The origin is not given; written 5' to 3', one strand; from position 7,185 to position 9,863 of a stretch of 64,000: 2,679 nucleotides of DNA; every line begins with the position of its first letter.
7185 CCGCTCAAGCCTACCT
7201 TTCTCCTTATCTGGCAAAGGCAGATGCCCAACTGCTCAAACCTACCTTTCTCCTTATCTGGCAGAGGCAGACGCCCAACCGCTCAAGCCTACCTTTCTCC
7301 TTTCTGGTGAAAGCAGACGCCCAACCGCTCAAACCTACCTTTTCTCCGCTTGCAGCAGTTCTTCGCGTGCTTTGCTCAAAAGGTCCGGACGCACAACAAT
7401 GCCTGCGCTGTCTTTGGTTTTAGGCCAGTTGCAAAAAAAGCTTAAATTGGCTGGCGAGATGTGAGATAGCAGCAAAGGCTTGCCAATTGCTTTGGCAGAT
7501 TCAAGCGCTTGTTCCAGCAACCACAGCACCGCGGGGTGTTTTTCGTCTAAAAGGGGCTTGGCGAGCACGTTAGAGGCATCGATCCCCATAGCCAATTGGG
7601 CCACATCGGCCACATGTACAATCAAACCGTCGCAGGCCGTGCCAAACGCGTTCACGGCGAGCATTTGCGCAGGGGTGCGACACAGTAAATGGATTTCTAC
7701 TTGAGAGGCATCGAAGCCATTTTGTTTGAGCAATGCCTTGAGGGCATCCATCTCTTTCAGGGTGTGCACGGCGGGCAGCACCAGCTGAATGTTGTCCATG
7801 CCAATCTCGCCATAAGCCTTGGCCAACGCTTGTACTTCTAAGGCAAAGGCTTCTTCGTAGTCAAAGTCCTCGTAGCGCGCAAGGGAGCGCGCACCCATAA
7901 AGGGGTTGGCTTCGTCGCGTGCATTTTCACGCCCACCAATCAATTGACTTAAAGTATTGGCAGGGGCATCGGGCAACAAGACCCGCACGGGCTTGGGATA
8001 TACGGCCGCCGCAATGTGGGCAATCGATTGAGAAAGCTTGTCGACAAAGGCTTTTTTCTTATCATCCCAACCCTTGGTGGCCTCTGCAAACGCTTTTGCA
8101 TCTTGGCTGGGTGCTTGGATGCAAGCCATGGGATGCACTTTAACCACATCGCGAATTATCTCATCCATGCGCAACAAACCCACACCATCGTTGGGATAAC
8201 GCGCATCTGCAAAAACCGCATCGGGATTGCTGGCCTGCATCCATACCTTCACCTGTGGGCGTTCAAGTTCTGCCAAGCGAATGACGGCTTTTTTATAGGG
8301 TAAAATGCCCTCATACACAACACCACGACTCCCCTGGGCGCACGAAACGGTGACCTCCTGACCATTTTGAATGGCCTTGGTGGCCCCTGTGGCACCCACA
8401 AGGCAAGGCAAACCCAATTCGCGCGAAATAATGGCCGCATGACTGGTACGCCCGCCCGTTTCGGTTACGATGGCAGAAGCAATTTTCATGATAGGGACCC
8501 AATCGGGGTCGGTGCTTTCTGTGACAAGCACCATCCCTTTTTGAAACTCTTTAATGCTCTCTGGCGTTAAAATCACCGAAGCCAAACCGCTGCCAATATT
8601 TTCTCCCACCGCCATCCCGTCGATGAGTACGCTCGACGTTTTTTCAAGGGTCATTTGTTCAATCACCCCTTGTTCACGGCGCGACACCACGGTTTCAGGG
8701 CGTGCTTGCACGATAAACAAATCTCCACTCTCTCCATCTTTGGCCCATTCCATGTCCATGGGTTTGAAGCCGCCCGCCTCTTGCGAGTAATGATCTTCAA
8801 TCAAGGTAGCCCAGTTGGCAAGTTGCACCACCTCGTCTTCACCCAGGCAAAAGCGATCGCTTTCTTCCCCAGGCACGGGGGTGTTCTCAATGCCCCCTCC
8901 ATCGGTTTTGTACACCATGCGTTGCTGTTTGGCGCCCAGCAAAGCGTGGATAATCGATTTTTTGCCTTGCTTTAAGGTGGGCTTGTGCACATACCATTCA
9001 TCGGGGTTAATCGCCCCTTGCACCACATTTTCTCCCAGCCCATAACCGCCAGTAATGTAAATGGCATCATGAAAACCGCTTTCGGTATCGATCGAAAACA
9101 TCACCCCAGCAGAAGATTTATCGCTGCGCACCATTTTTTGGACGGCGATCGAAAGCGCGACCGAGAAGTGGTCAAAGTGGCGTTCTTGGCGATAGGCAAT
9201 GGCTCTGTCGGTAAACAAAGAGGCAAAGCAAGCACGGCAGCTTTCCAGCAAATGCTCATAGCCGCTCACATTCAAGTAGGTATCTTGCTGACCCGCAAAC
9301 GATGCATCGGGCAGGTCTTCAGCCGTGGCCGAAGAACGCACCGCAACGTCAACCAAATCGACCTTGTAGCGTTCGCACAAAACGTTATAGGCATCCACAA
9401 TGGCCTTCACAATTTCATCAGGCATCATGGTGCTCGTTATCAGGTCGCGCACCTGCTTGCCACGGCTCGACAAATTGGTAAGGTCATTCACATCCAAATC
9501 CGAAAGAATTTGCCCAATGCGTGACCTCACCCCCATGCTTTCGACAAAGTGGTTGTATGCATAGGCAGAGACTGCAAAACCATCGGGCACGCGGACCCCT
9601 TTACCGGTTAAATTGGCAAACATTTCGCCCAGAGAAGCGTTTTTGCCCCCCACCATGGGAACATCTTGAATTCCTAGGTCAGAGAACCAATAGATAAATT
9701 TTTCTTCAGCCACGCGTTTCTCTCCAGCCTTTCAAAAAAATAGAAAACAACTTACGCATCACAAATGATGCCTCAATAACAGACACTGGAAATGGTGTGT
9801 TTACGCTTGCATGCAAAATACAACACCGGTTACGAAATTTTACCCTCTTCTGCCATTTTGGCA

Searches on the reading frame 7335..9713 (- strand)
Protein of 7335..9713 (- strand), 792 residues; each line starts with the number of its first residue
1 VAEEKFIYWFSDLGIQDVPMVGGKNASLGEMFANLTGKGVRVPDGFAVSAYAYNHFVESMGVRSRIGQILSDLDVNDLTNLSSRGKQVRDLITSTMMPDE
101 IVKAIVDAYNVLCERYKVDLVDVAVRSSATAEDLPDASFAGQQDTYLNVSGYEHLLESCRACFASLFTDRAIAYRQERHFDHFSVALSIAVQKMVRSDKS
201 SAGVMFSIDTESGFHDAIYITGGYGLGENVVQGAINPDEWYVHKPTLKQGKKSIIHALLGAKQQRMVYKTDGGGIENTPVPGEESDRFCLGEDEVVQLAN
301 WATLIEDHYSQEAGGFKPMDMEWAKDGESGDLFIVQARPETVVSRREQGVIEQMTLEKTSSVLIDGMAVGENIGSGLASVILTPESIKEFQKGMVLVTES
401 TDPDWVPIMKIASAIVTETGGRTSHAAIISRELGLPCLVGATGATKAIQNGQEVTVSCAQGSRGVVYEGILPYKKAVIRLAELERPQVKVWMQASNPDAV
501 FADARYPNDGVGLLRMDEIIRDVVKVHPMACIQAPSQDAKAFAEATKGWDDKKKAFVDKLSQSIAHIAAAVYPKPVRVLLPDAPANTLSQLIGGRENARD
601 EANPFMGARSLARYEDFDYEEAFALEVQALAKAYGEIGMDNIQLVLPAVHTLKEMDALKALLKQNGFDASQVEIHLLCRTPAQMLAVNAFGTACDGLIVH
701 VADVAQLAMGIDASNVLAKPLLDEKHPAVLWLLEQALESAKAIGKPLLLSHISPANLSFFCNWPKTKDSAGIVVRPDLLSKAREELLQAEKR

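Call 42: search_protein_families(library=pfam, proteins=[window:7335-9713:-])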
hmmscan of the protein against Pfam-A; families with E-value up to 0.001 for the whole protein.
window:7335-9713:- (792 aa): 3 families
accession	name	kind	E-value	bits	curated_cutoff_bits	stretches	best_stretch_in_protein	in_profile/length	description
PF01326.24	PPDK_N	-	9.2e-120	400.3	27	1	19-354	2-323/328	Pyruvate phosphate dikinase, AMP/ATP-binding domain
PF00391.29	PEP-utilizers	-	2e-26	91.8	23.1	1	390-461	1-72/72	PEP-utilising enzyme, mobile domain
PF02896.24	PEP-utilizers_C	-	5.4e-23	82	22.8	1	485-745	17-248/293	PEP-utilising enzyme, PEP-binding domain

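Call 54: find_homologous_proteins(query=window:7335-9713:-, max_evalue=1e-100)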
Query window:7335-9713:- (792 aa): 8000 proteins with E <= 1e-100 among 8000 candidates; the best 120 are listed.
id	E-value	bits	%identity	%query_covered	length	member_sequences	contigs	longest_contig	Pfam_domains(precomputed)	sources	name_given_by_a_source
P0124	0.0e+0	1783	100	100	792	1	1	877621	PF00391.30,PF02896.25,PF01326.25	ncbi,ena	-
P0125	0.0e+0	1570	86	100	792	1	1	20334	PF00391.30,PF02896.25,PF01326.25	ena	-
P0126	0.0e+0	1118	63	100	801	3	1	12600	PF00391.30,PF02896.25,PF01326.25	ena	-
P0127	0.0e+0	1110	63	100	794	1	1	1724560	PF00391.30,PF02896.25,PF01326.25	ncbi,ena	-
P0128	0.0e+0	1104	63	100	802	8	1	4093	PF00391.30,PF02896.25,PF01326.25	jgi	jgi:pyruvate,water dikinase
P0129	0.0e+0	1103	62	100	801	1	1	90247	PF00391.30,PF02896.25,PF01326.25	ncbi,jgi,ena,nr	ncbi:MAG: phosphoenolpyruvate synthase [Deltaproteobacteria bacterium]|nr:phosphoenolpyruvate syntha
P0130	0.0e+0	1101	63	100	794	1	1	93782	PF00391.30,PF02896.25,PF01326.25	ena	-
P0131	0.0e+0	1094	63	100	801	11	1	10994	PF00391.30,PF02896.25,PF01326.25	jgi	jgi:pyruvate,water dikinase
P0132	0.0e+0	1079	61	99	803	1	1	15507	PF00391.30,PF02896.25,PF01326.25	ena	-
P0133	0.0e+0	1079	61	100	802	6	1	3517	PF00391.30,PF02896.25,PF01326.25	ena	-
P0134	0.0e+0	1077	61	100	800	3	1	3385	PF00391.30,PF02896.25,PF01326.25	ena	-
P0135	0.0e+0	1074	61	99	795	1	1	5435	PF00391.30,PF02896.25,PF01326.25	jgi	jgi:pyruvate, water dikinase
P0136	0.0e+0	1074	62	100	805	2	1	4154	PF00391.30,PF02896.25,PF01326.25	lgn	-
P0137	0.0e+0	1067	60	100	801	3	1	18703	PF00391.30,PF02896.25,PF01326.25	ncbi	-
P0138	0.0e+0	1064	59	100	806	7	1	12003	PF00391.30,PF02896.25,PF01326.25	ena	-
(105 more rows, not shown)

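Call 55: find_encoding_contigs(protein=P0125, flank=10000, max_places=5)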
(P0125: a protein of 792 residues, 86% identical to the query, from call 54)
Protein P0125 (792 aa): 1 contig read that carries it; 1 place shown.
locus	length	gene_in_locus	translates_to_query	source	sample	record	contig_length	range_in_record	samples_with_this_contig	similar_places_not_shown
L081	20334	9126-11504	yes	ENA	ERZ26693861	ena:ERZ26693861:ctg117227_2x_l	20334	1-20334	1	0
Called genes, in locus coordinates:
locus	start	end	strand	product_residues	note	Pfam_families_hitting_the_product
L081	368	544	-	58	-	-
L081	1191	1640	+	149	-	-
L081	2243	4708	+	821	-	PF09976:TPR_21 (faint), PF07719:TPR_2 (faint), PF13174:TPR_6 (faint), PF13428:TPR_14 (faint), PF13432:TPR_16 (faint), PF14559:TPR_19 (faint), PF01464:SLT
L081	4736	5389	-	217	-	PF13578:Methyltransf_24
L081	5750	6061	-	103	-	PF07883:Cupin_2 (weak)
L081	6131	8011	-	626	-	PF00117:GATase, PF07722:Peptidase_C26 (faint), PF02540:NAD_synthase, PF00958:GMP_synt_C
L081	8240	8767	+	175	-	-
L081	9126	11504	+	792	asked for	PF01326:PPDK_N, PF00391:PEP-utilizers, PF02896:PEP-utilizers_C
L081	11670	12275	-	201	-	PF01379:Porphobil_deam, PF03900:Porphobil_deamC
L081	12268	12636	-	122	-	PF01379:Porphobil_deam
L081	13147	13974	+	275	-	-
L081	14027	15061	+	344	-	PF13624:SurA_N_3, PF13623:SurA_N_2, PF09312:SurA_N, PF13145:Rotamase_2 (weak), PF13616:Rotamase_3, PF00639:Rotamase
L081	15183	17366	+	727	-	PF13458:Peripla_BP_6, PF01094:ANF_receptor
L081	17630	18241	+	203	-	PF01596:Methyltransf_3, PF13578:Methyltransf_24, PF13649:Methyltransf_25 (weak)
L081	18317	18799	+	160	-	-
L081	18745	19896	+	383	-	-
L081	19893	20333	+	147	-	?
